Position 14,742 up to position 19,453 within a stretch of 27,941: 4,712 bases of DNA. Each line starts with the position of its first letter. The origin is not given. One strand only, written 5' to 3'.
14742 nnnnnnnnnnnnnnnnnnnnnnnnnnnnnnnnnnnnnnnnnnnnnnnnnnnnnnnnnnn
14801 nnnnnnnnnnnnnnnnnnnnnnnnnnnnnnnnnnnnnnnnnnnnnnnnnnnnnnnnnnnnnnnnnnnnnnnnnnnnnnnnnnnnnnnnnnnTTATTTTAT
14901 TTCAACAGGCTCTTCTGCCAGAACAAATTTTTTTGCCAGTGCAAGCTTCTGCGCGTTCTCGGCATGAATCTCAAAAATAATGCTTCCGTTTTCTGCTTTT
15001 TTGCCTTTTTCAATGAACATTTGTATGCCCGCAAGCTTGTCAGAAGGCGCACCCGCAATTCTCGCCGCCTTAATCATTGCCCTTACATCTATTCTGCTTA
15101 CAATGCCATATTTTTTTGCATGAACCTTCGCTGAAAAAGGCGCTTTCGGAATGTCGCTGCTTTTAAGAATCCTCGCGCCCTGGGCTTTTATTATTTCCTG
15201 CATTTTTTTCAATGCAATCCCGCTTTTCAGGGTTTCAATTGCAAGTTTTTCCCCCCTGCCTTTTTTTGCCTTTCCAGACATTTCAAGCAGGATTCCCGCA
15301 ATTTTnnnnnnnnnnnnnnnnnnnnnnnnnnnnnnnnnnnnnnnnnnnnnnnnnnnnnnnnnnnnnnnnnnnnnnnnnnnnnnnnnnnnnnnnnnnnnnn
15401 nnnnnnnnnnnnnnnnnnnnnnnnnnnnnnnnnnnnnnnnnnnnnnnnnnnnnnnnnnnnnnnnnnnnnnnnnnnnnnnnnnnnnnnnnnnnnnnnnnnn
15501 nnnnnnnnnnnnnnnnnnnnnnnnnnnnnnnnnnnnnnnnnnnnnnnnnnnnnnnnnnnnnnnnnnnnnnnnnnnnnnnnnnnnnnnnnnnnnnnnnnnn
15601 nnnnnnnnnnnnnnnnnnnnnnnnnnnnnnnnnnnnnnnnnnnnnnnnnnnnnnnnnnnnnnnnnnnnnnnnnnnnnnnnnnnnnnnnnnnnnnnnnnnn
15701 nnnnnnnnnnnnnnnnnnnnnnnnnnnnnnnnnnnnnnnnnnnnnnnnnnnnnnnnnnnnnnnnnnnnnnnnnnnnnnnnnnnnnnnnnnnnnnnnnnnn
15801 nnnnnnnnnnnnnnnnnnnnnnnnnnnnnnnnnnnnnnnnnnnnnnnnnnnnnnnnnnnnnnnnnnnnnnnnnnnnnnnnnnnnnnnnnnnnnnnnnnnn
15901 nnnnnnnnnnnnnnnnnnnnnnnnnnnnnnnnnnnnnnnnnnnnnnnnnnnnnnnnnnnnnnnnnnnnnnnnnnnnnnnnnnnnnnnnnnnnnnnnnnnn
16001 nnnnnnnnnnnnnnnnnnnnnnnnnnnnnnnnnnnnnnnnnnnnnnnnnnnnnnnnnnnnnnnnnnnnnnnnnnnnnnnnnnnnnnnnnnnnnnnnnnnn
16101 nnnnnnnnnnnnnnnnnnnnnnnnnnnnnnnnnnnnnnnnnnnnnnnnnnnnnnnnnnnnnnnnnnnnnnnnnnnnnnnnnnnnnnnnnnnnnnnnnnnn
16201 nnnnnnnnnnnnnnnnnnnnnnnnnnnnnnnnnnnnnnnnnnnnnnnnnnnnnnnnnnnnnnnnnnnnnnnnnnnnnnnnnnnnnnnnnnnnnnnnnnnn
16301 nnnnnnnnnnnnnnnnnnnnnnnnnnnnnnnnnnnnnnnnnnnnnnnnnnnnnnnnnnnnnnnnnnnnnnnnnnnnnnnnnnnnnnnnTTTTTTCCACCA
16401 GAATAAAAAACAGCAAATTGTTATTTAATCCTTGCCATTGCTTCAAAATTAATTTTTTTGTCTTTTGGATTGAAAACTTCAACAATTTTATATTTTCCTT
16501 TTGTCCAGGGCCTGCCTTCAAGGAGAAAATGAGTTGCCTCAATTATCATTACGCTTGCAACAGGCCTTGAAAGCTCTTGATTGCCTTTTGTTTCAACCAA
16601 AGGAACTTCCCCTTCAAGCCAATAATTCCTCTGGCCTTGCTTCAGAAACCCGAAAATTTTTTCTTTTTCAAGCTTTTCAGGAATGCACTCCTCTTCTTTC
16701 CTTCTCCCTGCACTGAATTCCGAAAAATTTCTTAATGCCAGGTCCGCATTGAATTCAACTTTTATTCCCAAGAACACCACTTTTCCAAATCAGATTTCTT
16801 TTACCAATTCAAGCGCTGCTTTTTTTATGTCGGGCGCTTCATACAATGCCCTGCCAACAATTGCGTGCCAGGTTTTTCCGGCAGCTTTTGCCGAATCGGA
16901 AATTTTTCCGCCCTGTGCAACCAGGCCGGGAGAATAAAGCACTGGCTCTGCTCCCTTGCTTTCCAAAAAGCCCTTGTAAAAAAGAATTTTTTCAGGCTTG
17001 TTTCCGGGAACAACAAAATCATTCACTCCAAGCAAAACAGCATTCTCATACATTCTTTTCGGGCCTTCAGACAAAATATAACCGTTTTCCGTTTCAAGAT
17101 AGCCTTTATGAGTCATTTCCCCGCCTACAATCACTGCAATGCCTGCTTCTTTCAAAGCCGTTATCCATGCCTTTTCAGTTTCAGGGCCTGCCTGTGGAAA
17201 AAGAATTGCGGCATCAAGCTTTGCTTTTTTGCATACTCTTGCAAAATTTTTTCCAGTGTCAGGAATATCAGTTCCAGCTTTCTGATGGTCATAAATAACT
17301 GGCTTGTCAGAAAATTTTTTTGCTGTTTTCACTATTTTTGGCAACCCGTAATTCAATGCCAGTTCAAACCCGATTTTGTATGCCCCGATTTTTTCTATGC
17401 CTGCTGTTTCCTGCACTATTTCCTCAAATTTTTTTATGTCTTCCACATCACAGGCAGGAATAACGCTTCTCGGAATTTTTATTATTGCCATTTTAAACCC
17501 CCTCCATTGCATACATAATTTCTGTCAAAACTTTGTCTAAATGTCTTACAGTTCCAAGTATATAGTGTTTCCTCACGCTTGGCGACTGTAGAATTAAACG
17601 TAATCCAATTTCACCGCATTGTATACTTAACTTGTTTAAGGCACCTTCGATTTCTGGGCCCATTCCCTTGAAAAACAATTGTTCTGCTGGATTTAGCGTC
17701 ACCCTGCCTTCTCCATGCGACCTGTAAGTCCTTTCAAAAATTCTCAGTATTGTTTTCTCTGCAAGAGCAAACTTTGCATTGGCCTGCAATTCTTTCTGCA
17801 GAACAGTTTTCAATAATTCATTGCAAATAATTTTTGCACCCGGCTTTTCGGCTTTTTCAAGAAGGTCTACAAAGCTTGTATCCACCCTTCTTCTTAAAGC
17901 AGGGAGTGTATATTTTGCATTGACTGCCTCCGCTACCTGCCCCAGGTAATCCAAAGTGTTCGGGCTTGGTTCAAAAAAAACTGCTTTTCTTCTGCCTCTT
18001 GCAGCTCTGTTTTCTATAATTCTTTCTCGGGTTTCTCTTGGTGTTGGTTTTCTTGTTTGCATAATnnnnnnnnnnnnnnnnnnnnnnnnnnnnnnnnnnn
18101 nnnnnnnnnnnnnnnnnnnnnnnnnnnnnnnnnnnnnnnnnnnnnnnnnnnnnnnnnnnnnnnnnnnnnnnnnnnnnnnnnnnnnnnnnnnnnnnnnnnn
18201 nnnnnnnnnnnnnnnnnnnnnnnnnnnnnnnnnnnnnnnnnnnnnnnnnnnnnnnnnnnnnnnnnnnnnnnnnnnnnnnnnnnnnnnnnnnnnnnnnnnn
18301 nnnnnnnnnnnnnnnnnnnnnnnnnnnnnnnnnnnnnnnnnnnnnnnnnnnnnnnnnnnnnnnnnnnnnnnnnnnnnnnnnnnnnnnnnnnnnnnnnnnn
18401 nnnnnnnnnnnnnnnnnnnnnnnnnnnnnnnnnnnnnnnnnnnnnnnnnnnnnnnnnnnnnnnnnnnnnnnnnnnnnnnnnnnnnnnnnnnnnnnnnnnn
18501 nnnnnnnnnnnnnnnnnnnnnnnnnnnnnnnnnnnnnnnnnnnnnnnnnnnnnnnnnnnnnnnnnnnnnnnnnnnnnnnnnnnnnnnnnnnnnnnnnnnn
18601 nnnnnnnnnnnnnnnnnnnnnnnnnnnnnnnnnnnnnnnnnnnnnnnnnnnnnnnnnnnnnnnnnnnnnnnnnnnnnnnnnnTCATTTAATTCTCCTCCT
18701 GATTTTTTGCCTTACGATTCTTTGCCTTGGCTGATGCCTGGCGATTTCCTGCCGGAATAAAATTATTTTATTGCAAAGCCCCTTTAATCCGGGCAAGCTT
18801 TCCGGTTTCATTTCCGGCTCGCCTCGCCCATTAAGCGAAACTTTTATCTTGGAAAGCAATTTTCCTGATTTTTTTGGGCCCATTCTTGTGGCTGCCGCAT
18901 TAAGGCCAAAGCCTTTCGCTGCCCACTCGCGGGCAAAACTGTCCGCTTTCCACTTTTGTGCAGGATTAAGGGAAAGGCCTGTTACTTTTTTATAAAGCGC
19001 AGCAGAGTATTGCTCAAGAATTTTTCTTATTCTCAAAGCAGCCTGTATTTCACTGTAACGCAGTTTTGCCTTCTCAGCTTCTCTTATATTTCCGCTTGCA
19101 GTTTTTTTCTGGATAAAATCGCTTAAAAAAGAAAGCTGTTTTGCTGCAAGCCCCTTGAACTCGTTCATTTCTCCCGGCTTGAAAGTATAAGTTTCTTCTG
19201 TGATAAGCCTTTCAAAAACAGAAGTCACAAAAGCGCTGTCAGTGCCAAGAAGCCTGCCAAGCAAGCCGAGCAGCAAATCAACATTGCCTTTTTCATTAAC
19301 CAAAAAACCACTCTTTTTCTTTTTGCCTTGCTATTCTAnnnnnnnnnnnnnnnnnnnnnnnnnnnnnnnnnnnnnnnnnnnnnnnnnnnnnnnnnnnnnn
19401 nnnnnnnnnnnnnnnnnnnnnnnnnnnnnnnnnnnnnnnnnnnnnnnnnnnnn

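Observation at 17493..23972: Five Arg-rich orphan ORFs inserted one by one between the genes of a de novo pyrimidine operon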

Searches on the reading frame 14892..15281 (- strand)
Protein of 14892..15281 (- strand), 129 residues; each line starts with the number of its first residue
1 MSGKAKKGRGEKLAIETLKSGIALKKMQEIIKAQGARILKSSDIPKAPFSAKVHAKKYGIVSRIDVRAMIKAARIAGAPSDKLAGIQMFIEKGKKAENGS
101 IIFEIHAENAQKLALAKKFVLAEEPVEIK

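Call 5: search_protein_families(library=pfam, proteins=[window:14892-15281:-], max_evalue=0.001)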
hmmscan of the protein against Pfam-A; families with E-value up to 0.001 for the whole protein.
window:14892-15281:- (129 aa): 1 family
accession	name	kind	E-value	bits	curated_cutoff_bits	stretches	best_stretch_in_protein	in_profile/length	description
PF07831.19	PYNP_C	-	5.1e-05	23.3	27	1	61-117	2-65/75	Pyrimidine nucleoside phosphorylase C-terminal domain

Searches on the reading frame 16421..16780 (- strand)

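Call 3: search_protein_families(library=pfam, proteins=[window:16421-16780:-], max_evalue=1)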
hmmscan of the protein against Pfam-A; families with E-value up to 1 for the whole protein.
window:16421-16780:- (119 aa): 1 family
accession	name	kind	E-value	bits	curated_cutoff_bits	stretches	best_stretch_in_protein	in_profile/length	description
PF00426.25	VP4_haemagglut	-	0.087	13.1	25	1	37-68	95-126/160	Outer Capsid protein VP4 (Hemagglutinin) Concanavalin-like domain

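Call 4: search_protein_families(library=ncbifam, proteins=[window:16421-16780:-], max_evalue=1)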
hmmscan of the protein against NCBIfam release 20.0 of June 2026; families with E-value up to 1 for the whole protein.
window:16421-16780:- (119 aa): 0 families

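Call 23: search_protein_families(library=phrogs, proteins=[window:16421-16780:-], max_evalue=1)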
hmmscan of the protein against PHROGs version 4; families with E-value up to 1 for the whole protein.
window:16421-16780:- (119 aa): 0 families

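Call 24: search_protein_families(library=padloc, proteins=[window:16421-16780:-], max_evalue=1)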
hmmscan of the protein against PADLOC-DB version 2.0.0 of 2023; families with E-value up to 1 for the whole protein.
window:16421-16780:- (119 aa): 0 families

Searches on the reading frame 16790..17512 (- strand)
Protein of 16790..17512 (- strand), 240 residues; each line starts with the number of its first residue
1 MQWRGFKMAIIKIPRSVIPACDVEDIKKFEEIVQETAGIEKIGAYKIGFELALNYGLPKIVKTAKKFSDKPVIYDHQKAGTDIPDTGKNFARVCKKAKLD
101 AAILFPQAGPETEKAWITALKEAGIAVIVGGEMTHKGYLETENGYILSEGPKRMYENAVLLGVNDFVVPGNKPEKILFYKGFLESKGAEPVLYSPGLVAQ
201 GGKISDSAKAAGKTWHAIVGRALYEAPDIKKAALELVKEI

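Call 5: search_protein_families(library=pfam, proteins=[window:16790-17512:-], max_evalue=0.001)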
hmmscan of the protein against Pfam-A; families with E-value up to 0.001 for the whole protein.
window:16790-17512:- (240 aa): 1 family
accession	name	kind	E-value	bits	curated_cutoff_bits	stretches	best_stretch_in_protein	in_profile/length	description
PF00215.30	OMPdecase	-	5.2e-17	62.9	27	1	17-234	3-219/221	Orotidine 5'-phosphate decarboxylase / HUMPS family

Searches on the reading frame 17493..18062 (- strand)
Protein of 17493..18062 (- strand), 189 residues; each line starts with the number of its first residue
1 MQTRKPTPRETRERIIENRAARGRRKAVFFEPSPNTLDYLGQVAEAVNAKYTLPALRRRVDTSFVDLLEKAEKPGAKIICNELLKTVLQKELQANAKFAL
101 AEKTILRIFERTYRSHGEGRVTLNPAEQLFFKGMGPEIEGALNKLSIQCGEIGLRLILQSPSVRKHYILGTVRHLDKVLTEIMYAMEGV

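Call 3: search_protein_families(library=pfam, proteins=[window:17493-18062:-], max_evalue=1)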
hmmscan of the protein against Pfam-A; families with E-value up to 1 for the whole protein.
window:17493-18062:- (189 aa): 0 families

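Call 4: search_protein_families(library=ncbifam, proteins=[window:17493-18062:-], max_evalue=1)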
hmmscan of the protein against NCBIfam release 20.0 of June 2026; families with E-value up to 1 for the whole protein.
window:17493-18062:- (189 aa): 0 families

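Call 23: search_protein_families(library=phrogs, proteins=[window:17493-18062:-], max_evalue=1)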
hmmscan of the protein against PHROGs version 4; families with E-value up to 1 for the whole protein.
window:17493-18062:- (189 aa): 0 families

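Call 24: search_protein_families(library=padloc, proteins=[window:17493-18062:-], max_evalue=1)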
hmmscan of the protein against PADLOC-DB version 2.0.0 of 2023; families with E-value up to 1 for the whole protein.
window:17493-18062:- (189 aa): 0 families

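Call 28: find_related_loci(query=window:17493-18062:-, collection=viral_contigs, flank=5000)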
Query window:17493-18062:- (189 aa) in viral_contigs; peptide patterns used: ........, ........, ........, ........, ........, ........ (x = any residue, [..] = any of these).
21 stretches matched a pattern, but none encodes a relative of the query by tblastn (E <= 1e-3).

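Call 62: predict_structure(alignment_id=A5)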
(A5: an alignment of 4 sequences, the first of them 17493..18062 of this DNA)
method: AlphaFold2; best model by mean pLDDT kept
length: 189 residues; sequences in the alignment: 4
mean_pLDDT: 66.0   pTM: 0.52
mean pLDDT of the five models: 66.0, 65.6, 63.1, 59.2, 53.9
residues with pLDDT >= 90: 0; 70-90: 76; 50-70: 91; < 50: 22
segments of 3 or more residues with pLDDT < 50: 21-32, 160-166
pLDDT, mean of each block of 10 residues (from residue 1): 60 59 44 61 75 72 55 62 69 63 78 62 84 76 70 61 52 77 75
secondary structure, 60 per line:
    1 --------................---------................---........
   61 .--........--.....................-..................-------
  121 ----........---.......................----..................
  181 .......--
elements in order: H9-24 H34-49 H53-61 H64-71 H74-94 H96-113 H125-132 H136-158 H163-187

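Call 67: fold_search(model_id=the predicted structure, library=pdb)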
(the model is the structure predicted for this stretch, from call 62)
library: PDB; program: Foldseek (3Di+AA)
matches with E <= 10: 142; with E <= 0.001: 0
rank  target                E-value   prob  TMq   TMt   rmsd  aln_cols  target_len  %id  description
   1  6z0c_C                4.8e-01  0.33  0.25  0.24  15.5       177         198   12  Structure of in silico modelled artificial Maquette-3 protein (released 2021-03-17)
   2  6z0c_A                6.7e-01  0.25  0.25  0.24  15.5       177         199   12  Structure of in silico modelled artificial Maquette-3 protein (released 2021-03-17)
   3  8qag_B                8.1e-01  0.20  0.24  0.18  14.0       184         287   11  X-ray crystal structure of a de novo designed single-chain parallel coiled-coil alpha-helical barrel with 6 inner heli (released 2024-07-03)
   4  9tav_B                1.7e+00  0.20  0.22  0.32  12.9       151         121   12  De novo photoenzyme photoABLE2 in complex with substrate (released 2026-03-25)
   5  6z0c_B                1.8e+00  0.12  0.24  0.23  16.7       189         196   12  Structure of in silico modelled artificial Maquette-3 protein (released 2021-03-17)
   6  6ye4_A                1.9e+00  0.03  0.12  0.10  26.1       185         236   14  Structure of ExbB pentamer from Serratia marcescens by single particle cryo electron microscopy (released 2021-03-31)
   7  8qae_A                2.0e+00  0.18  0.27  0.25  11.8       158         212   11  X-ray crystal structure of a de novo designed single-chain antiparallel 6-helix alpha-helical barrel, sc-apCC-6-SLLA (released 2024-07-03)
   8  5j5l                  2.0e+00  0.16  0.27  0.32  17.4       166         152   12  CRYSTAL STRUCTURE OF AFMP4P IN COMPLEX WITH ARACHIDONIC ACID (released 2017-04-05)
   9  2i0m                  2.0e+00  0.13  0.27  0.25  15.8       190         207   13  Crystal structure of the phosphate transport system regulatory protein PhoU from Streptococcus pneumoniae (released 2006-09-19)
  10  5vjs                  2.3e+00  0.16  0.27  0.26  15.6       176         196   15  De Novo Photosynthetic Reaction Center Protein Equipped with Heme B, a synthetic Zn porphyrin, and Zn(II) cations (released 2018-04-25)
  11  6z0c_D                2.3e+00  0.11  0.23  0.23  16.6       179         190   14  Structure of in silico modelled artificial Maquette-3 protein (released 2021-03-17)
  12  3jtl_O                2.3e+00  0.07  0.19  0.18  17.3       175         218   14  Crystal structure of archaeal 20S proteasome in complex with mutated P26 activator (released 2009-11-03)
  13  2mtd_MODEL_1_A        2.4e+00  0.06  0.16  0.17  16.6       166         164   14  Strcucture of Decorin Binding Protein A from strain PBr of Borrelia garinii (released 2015-03-25)
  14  8rf0_A                2.5e+00  0.13  0.25  0.02  19.1       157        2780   11  WT-CGS sample in nanodisc (released 2024-03-20)
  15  9dsf_C                2.5e+00  0.10  0.23  0.26  16.0       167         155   14  Cyanide-ligated Bordetella pertussis globin coupled sensor regulatory domain S68A (released 2025-12-24)
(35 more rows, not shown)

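Call 73: search_solved_structures(query=A5, max_evalue=10)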
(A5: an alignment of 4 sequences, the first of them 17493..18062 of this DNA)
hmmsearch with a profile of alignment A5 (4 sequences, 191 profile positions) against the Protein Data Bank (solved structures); distinct sequences matched with E-value up to 10: 1.
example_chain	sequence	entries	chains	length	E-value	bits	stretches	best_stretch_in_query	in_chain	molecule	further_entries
8c0t_A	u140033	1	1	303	0.78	12.6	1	70-123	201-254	mNeonGreen,Optimized Ratiometric Calcium Sensor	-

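Call 77: search_dna_similar(query=window:17493-18062:-, collection=phages, mode=protein, max_evalue=0.01, max_rows=5)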
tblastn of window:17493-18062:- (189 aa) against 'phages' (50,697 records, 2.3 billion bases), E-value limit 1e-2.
No match.

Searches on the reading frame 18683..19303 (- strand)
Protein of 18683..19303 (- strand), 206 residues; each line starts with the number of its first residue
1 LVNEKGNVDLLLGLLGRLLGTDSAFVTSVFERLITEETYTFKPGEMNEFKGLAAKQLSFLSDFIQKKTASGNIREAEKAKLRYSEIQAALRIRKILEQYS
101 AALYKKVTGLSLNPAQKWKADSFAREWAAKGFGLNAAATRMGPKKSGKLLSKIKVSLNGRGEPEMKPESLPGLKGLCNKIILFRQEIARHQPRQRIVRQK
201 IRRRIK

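Call 3: search_protein_families(library=pfam, proteins=[window:18683-19303:-], max_evalue=1)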
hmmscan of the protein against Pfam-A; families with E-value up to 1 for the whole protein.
window:18683-19303:- (206 aa): 0 families

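Call 4: search_protein_families(library=ncbifam, proteins=[window:18683-19303:-], max_evalue=1)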
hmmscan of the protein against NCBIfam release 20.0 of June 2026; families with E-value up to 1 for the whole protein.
window:18683-19303:- (206 aa): 0 families

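Call 23: search_protein_families(library=phrogs, proteins=[window:18683-19303:-], max_evalue=1)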
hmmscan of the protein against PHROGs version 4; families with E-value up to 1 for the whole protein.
window:18683-19303:- (206 aa): 3 families
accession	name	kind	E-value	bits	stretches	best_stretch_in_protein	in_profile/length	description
phrog_29254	-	unknown function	0.1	13.5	1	26-77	80-131/162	-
phrog_37807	-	unknown function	0.19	13.1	1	59-115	19-73/130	-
phrog_7264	-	unknown function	0.25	12.7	0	74-103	19-48/58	-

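Call 24: search_protein_families(library=padloc, proteins=[window:18683-19303:-], max_evalue=1)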
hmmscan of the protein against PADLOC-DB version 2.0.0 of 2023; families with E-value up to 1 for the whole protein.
window:18683-19303:- (206 aa): 0 families

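Call 29: find_related_loci(query=window:18683-19303:-, collection=viral_contigs, flank=5000)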
Query window:18683-19303:- (206 aa) in viral_contigs; peptide patterns used: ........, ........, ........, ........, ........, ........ (x = any residue, [..] = any of these).
12 stretches matched a pattern, but none encodes a relative of the query by tblastn (E <= 1e-3).

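Call 74: search_solved_structures(query=window:18683-19303:-, max_evalue=10)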
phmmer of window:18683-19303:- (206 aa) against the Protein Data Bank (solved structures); distinct sequences matched with E-value up to 10: 2.
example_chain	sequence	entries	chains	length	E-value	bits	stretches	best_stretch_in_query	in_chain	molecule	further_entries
4ch7_A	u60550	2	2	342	0.24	14.5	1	72-184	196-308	NIRD-LIKE PROTEIN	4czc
4kk2_A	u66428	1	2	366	1.2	12.2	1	52-116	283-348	Monoterpene synthase FDS-5, chloroplastic - Farnesyl diphosphate synthase 1 chimera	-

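Call 76: search_dna_similar(query=window:18683-19303:-, collection=phages, mode=protein, max_evalue=0.01, max_rows=5)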
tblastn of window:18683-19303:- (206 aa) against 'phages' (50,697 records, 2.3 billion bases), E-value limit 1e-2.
No match.
